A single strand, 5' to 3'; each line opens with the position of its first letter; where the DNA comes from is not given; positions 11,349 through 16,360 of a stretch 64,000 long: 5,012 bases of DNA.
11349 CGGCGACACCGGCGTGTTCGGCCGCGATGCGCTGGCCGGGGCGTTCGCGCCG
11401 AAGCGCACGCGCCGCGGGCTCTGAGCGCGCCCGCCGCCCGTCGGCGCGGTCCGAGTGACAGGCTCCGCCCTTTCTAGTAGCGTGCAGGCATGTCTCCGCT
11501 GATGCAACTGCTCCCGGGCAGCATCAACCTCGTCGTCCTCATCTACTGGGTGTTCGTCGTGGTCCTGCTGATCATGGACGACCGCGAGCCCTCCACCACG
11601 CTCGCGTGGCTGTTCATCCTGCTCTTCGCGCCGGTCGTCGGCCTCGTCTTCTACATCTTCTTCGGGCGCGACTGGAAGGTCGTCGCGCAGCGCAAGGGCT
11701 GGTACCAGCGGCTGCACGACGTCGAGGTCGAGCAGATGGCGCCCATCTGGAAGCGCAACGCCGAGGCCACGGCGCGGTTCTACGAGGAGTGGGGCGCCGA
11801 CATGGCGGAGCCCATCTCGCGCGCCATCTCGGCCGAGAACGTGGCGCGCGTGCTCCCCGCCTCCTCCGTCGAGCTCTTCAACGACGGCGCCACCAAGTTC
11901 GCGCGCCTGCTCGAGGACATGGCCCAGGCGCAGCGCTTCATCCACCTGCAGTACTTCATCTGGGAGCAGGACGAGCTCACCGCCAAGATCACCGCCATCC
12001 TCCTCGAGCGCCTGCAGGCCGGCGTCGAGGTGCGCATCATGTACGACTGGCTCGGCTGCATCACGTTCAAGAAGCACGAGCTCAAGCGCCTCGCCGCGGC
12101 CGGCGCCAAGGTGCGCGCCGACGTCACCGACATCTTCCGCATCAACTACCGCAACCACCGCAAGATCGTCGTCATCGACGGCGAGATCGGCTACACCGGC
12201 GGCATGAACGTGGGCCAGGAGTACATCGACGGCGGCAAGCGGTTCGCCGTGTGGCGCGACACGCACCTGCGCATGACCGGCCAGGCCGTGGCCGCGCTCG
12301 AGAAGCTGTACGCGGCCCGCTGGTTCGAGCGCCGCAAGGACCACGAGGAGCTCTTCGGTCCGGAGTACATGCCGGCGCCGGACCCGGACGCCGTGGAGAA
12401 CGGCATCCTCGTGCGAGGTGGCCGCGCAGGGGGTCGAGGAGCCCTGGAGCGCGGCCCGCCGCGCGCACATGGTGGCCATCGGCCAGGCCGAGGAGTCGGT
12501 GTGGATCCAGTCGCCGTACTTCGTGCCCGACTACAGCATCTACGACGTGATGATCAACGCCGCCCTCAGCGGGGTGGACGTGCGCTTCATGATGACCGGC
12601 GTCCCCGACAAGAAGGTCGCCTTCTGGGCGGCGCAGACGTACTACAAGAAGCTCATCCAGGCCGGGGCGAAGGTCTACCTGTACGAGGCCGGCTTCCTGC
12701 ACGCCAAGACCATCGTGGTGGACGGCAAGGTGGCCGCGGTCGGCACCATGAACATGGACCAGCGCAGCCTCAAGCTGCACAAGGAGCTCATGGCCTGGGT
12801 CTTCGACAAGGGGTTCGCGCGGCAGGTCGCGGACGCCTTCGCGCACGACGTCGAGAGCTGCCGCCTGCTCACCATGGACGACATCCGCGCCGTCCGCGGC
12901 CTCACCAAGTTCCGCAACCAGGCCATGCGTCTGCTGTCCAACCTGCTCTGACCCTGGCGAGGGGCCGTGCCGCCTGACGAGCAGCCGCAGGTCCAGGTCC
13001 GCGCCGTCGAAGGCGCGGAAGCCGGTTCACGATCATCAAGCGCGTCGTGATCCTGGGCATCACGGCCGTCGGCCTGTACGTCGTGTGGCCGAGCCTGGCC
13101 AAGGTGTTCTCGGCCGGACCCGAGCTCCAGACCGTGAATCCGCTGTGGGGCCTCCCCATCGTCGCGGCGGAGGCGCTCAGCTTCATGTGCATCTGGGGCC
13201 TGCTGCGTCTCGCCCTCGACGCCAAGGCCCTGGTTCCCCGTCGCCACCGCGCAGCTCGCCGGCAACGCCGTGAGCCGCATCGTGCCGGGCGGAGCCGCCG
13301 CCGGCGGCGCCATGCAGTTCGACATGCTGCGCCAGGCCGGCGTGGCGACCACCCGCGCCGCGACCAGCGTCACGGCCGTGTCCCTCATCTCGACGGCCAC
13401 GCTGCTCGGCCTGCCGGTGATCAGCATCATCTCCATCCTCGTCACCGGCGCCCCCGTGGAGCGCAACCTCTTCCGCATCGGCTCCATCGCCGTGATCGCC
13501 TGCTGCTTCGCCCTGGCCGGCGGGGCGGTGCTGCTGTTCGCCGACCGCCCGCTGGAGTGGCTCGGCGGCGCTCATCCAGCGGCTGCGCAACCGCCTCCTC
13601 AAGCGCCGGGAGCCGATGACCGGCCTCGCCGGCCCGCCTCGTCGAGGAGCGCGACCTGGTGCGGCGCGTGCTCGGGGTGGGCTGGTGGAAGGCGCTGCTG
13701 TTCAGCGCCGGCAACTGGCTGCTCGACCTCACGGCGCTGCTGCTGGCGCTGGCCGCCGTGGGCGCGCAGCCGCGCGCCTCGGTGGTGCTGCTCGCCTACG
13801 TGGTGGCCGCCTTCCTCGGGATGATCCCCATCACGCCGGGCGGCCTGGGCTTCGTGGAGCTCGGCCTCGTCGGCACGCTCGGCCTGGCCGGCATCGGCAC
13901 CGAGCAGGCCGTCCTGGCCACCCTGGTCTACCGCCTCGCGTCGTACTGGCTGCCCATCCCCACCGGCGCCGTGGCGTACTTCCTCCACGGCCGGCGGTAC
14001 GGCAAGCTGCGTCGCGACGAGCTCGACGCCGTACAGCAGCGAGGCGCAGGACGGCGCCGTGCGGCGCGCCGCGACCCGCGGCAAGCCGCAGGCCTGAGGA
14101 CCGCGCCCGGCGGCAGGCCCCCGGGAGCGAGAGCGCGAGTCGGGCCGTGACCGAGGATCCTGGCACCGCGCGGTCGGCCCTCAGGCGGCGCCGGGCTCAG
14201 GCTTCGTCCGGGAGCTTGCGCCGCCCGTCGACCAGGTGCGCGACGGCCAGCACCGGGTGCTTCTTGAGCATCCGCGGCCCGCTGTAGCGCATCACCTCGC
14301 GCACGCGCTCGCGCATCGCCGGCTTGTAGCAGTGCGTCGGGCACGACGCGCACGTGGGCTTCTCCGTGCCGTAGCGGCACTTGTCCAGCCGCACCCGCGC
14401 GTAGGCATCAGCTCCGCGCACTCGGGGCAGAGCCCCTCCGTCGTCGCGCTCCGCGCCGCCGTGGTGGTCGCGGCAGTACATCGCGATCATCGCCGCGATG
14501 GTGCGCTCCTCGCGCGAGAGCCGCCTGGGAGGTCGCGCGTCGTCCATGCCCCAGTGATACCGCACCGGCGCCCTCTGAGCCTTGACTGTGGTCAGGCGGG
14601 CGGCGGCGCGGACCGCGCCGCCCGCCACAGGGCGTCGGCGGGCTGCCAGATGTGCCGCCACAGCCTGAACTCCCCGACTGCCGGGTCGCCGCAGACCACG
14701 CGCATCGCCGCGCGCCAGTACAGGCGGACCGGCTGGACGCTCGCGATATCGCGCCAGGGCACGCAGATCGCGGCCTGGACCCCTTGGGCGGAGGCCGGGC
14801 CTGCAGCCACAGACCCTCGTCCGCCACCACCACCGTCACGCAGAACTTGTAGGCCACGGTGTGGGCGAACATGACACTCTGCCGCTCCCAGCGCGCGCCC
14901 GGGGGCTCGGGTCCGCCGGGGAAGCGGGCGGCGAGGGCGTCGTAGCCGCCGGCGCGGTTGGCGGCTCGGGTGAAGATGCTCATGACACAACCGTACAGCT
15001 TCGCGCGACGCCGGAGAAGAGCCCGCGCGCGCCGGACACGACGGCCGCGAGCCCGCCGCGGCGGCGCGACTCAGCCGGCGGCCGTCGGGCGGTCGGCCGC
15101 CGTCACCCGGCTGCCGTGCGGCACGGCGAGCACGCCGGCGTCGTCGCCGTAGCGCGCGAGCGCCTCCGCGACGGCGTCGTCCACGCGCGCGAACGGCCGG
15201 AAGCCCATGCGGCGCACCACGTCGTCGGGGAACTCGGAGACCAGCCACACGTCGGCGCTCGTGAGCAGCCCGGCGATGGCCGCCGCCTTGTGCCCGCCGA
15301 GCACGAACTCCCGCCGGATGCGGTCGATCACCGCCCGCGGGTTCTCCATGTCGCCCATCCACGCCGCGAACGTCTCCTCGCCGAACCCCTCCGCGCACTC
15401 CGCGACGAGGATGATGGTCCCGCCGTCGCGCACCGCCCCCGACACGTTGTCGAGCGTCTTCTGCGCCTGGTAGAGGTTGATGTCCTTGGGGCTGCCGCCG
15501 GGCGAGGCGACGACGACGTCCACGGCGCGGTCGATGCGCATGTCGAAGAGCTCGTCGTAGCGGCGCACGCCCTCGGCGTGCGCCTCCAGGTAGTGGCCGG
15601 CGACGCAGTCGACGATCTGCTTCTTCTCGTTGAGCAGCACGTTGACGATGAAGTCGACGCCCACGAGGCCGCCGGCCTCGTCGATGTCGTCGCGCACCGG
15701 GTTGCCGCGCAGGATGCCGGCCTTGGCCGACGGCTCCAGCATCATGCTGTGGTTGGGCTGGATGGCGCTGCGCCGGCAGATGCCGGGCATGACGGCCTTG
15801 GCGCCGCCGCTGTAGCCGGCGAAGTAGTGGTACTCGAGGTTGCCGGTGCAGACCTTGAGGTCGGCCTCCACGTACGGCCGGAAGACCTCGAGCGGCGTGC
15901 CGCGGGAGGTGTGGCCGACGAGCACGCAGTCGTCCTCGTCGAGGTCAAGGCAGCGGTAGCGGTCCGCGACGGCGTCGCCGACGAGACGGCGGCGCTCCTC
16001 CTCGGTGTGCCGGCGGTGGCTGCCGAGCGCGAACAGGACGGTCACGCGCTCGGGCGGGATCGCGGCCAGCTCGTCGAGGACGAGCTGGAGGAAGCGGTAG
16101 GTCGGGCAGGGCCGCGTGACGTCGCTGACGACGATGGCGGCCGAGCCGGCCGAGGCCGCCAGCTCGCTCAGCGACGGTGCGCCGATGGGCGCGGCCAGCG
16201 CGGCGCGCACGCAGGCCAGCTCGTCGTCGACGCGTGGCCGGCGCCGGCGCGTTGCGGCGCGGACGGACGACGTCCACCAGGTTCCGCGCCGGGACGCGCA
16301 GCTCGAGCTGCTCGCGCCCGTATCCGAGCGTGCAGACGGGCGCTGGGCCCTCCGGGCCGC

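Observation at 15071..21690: Tightly coupled operon joining an MttB-family methyltransferase to an omega-transaminase, archaeal-type GAPDH, archaeal-type PGK and LarA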

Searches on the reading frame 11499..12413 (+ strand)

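Call 39: search_protein_families(library=pfam, proteins=[window:11499-12413:+], max_evalue=0.001)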
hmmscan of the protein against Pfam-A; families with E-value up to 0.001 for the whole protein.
window:11499-12413:+ (305 aa): 3 families
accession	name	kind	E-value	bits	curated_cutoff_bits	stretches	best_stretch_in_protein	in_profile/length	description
PF13396.11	PLDc_N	-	1.2e-11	44.9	23.3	1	17-57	3-42/42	Phospholipase_D-nuclease N-terminal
PF13091.12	PLDc_2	-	2.6e-10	40.7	27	1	137-241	1-103/132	PLD-like domain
PF00614.28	PLDc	-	2.3e-07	31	21.9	1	217-238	3-24/28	Phospholipase D Active site motif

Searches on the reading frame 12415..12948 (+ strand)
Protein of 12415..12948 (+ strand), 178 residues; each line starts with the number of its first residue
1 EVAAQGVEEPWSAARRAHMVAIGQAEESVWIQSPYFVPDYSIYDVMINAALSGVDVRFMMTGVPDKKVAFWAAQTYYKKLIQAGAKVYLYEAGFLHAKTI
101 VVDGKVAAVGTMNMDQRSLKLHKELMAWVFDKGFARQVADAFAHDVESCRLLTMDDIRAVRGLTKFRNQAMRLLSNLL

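Call 39: search_protein_families(library=pfam, proteins=[window:12415-12948:+], max_evalue=0.001)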
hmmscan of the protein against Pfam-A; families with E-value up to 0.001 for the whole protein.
window:12415-12948:+ (178 aa): 2 families
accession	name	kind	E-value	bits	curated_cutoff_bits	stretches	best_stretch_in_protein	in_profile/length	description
PF13091.12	PLDc_2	-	1.4e-30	106.3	27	1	21-145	4-131/132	PLD-like domain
PF00614.28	PLDc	-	1.9e-07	31.2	21.9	1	93-118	3-28/28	Phospholipase D Active site motif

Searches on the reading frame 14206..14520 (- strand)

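Call 39: search_protein_families(library=pfam, proteins=[window:14206-14520:-], max_evalue=0.001)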
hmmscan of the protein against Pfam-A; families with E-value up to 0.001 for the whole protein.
window:14206-14520:- (105 aa): 1 family
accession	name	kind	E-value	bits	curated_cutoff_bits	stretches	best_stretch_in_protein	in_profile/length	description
PF11756.13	YgbA_NO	-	5.6e-38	130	25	1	2-103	4-101/106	Nitrous oxide-stimulated promoter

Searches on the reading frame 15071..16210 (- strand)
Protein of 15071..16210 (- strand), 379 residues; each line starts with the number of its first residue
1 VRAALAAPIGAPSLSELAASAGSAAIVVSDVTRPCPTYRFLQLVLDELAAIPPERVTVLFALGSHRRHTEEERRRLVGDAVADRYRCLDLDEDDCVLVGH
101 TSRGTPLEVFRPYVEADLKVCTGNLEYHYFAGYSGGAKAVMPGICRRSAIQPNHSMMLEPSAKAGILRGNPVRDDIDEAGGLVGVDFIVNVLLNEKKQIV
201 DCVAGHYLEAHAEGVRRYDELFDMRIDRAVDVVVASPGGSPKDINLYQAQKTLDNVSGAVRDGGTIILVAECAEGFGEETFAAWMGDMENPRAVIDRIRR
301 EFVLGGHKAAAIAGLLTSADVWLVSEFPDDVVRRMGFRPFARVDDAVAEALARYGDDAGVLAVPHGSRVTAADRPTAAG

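Call 5: search_protein_families(library=pfam, proteins=[window:15071-16210:-], max_evalue=0.001)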
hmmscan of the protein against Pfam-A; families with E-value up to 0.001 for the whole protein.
window:15071-16210:- (379 aa): 2 families
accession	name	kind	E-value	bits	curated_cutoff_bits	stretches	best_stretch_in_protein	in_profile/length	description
PF09861.14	Lar_N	-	2.9e-55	187.1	23.3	1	2-164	35-203/204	Lactate racemase N-terminal domain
PF21113.2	LarA_C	-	5.4e-20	72.3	25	1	230-369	6-150/152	Lactate racemase C-terminal domain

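Call 26: search_solved_structures(query=window:15071-16210:-, max_evalue=0.001, show_alignments=3)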
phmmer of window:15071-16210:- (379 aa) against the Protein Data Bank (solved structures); distinct sequences matched with E-value up to 0.001: 9.
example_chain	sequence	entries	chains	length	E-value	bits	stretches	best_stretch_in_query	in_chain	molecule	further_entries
6d6z_A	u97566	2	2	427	3.2e-106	358.6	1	4-367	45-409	Malate racemase Mar2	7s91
9eia_A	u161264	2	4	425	1.3e-57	198.6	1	4-376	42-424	A broad-substrate spectrum lactate racemase A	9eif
9eid_A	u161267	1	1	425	1.7e-57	198.3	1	4-372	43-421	A broad-substrate spectrum lactate racemase A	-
2yjg_A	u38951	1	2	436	8e-55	189.4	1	2-373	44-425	LACTATE RACEMASE APOPROTEIN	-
5huq_A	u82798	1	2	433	1.7e-50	175.2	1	4-369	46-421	Lactate racemization operon protein LarA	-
6c1w_A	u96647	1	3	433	1.7e-50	175.2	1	4-369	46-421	Lactate racemase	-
8ezf_B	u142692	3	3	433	5e-50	173.6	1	4-369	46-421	Lactate racemase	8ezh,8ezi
9q3j_A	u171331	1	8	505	2.9e-13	52.7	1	4-155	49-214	DUF2088 domain-containing protein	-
9q2u_A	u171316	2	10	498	1.9e-10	43.4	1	5-155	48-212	Lactate racemase A | LarA-like nickel-pincer nucleotide cofactor-utilizing enzyme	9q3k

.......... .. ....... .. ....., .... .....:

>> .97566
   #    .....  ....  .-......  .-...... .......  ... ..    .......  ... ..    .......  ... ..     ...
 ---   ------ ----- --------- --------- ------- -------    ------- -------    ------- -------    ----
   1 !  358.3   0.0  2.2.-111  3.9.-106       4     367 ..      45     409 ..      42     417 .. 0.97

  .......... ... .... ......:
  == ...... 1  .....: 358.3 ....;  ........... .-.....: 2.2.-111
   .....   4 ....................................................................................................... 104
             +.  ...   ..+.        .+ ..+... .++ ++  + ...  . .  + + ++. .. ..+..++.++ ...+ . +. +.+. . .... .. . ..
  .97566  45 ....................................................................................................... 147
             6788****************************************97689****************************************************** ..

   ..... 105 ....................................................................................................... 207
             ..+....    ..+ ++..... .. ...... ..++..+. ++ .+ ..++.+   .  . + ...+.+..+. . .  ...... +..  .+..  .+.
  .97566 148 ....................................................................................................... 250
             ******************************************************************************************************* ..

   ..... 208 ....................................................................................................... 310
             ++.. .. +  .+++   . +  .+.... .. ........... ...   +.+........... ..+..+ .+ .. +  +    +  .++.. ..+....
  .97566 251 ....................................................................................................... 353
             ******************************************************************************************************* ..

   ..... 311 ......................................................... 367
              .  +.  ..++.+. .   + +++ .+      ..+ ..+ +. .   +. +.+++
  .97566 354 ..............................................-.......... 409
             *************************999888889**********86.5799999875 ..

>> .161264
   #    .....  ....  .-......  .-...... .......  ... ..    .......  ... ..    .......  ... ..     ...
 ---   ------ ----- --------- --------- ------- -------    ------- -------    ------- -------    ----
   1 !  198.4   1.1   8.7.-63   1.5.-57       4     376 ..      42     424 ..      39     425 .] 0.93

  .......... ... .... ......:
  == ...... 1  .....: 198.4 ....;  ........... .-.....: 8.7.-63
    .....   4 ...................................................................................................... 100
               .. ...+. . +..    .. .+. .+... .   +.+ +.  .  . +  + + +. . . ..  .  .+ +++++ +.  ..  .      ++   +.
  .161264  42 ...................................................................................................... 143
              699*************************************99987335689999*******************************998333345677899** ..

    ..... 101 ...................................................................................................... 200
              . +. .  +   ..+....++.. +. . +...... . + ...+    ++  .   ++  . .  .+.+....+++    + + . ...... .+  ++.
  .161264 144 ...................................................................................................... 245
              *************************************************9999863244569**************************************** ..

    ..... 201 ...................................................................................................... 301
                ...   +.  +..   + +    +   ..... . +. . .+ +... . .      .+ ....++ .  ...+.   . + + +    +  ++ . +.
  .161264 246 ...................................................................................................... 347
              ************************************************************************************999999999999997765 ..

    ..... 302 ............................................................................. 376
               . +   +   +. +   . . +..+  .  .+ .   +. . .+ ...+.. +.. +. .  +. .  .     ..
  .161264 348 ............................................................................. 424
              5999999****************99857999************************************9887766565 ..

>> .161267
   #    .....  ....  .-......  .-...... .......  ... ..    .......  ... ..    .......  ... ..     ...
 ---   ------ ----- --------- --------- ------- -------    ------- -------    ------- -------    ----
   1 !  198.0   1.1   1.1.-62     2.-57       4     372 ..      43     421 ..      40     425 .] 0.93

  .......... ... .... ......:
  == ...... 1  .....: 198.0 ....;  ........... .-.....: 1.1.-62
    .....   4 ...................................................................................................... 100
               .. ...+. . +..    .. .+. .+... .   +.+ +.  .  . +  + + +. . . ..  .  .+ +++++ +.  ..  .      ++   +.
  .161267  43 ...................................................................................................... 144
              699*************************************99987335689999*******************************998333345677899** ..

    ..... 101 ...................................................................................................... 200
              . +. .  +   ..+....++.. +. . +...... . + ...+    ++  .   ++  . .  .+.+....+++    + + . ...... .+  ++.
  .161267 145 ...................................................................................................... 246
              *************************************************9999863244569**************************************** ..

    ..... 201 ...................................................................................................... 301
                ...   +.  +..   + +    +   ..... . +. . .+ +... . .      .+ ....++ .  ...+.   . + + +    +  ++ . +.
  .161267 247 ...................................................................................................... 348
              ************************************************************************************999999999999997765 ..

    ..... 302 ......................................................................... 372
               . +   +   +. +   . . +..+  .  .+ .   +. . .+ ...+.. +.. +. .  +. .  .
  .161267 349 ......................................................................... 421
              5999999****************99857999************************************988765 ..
